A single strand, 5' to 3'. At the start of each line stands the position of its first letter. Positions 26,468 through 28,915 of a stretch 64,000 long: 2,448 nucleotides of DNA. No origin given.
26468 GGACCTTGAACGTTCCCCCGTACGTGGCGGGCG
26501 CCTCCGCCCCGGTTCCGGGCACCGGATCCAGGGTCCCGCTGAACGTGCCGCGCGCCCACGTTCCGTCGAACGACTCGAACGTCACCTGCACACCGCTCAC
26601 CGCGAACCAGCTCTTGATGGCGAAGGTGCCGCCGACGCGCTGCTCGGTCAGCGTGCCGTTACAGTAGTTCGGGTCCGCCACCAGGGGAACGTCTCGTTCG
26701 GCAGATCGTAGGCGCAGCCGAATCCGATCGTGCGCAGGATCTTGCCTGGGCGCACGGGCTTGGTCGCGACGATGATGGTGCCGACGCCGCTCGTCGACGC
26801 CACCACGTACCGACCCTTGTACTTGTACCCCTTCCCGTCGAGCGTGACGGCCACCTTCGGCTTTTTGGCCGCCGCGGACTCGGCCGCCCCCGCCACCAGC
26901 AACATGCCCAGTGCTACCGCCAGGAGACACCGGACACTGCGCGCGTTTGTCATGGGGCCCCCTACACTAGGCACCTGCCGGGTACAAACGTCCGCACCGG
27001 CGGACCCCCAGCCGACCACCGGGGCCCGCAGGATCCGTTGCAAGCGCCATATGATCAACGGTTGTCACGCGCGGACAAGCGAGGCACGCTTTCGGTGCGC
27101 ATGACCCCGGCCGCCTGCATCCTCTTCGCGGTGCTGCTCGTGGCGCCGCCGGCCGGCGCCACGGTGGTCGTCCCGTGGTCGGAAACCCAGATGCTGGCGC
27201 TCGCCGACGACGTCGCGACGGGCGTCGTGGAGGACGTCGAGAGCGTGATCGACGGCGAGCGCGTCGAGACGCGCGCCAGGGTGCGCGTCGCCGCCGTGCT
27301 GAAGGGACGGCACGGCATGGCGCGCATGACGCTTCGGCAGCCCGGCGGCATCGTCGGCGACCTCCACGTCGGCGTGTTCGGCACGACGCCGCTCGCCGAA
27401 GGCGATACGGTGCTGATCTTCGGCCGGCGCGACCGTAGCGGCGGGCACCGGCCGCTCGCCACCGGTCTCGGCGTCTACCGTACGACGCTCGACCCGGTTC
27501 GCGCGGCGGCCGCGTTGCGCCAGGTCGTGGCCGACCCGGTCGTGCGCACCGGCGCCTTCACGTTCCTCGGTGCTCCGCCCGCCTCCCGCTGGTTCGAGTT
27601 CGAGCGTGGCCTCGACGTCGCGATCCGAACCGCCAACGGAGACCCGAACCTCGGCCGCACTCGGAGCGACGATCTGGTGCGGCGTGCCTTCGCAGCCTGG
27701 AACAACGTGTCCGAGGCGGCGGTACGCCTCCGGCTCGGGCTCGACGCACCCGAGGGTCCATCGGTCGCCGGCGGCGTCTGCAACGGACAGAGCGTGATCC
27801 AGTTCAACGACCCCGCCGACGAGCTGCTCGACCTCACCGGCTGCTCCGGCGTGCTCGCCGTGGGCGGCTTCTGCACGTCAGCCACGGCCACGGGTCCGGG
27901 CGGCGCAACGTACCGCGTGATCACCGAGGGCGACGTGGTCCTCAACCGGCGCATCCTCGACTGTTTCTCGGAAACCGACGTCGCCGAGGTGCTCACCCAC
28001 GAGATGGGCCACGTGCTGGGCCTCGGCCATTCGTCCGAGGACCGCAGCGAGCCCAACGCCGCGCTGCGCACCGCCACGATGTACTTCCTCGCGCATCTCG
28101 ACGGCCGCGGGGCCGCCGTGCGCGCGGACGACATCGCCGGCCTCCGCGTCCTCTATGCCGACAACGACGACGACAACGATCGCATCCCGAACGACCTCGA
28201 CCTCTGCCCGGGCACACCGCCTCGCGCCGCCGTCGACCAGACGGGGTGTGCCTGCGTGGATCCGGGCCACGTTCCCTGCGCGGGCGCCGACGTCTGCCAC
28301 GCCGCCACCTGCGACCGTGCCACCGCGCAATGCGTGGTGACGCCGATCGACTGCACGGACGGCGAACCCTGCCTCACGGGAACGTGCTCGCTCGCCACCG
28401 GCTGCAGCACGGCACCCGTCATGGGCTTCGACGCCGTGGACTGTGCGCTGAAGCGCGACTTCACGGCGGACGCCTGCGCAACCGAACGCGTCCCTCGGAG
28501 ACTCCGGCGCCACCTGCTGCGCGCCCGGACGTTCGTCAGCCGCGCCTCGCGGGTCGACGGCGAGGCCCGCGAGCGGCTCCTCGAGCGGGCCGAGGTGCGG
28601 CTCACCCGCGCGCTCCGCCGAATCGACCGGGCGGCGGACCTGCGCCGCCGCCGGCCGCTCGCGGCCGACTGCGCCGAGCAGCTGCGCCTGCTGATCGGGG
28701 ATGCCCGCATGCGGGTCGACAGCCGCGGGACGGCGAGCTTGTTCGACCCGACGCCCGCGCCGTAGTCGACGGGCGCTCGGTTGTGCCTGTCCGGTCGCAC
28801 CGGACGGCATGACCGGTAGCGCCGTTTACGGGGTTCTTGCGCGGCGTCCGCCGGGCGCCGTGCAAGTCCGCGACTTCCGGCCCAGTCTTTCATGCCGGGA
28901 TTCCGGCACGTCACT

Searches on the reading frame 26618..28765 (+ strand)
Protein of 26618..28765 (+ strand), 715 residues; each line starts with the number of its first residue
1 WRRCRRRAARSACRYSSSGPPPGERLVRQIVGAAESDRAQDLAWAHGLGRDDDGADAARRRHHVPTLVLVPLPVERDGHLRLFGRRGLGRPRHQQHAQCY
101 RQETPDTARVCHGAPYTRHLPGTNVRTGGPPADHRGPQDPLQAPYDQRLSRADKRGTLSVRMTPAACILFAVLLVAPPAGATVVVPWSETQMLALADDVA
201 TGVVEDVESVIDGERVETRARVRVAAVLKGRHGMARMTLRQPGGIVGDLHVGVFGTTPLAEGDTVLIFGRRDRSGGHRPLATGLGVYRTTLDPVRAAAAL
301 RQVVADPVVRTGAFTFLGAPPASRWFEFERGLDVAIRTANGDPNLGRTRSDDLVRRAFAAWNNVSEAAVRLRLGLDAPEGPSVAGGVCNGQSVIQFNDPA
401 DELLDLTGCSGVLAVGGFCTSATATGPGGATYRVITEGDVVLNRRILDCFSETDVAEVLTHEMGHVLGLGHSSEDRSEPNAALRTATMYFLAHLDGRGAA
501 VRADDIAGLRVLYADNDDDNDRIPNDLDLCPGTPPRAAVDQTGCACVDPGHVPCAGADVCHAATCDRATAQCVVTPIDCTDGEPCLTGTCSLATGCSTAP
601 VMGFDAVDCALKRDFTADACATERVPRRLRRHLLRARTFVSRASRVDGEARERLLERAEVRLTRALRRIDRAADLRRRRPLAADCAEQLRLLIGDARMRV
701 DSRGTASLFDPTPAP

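Call 48: search_protein_families(library=pfam, proteins=[window:26618-28765:+], max_evalue=0.001)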
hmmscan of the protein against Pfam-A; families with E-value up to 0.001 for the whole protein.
window:26618-28765:+ (715 aa): 3 families
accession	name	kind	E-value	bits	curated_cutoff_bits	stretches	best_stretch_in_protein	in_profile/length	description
PF00413.30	Peptidase_M10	-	2.5e-08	34.4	24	1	451-513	104-158/159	Matrixin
PF01435.24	Peptidase_M48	-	0.00052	20.3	20.3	1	436-474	45-83/186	Peptidase family M48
PF13583.11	Reprolysin_4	-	0.00093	19.3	22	0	410-480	108-160/203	Metallo-peptidase family M12B Reprolysin-like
